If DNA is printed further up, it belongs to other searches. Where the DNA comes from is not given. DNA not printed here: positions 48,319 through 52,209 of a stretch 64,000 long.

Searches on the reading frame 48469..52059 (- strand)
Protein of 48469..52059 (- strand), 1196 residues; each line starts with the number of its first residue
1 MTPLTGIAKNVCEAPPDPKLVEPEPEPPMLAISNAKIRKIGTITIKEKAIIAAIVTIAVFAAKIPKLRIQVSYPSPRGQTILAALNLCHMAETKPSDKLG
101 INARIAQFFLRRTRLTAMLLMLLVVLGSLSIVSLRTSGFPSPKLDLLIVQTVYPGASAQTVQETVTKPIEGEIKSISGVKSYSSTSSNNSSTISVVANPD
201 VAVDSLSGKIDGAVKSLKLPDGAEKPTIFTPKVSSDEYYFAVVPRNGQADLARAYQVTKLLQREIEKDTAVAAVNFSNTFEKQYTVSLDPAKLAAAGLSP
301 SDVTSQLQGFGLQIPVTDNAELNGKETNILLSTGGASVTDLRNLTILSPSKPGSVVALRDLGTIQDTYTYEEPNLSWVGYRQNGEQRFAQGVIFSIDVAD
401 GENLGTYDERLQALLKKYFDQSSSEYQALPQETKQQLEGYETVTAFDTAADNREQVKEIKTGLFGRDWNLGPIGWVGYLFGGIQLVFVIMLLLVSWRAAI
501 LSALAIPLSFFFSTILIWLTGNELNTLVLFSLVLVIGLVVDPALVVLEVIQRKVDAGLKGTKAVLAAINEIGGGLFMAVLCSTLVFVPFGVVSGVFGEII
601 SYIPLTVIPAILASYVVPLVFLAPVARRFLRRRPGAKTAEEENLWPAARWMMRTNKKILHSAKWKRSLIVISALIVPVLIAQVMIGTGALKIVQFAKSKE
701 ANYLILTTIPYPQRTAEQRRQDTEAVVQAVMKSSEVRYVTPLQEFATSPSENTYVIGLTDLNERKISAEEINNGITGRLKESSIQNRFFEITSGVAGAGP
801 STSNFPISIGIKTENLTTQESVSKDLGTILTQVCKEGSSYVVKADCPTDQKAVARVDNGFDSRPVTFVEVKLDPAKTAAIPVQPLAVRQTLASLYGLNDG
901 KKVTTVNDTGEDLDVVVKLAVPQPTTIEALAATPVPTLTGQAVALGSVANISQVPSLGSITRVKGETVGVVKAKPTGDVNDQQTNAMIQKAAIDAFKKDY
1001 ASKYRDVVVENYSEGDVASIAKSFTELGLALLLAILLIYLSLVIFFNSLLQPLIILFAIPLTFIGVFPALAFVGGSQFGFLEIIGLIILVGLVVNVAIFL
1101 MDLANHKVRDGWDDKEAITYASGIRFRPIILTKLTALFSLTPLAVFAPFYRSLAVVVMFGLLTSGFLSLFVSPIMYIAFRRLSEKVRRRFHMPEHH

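Call 63: search_protein_families(library=pfam, proteins=[window:48469-52059:-], max_evalue=0.00001)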
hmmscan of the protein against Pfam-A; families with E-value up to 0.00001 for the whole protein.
window:48469-52059:- (1196 aa): 1 family
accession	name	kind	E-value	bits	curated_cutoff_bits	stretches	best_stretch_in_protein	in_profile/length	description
PF00873.25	ACR_tran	-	5.8e-115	385.6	28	2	479-1179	337-1020/1021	AcrB/AcrD/AcrF family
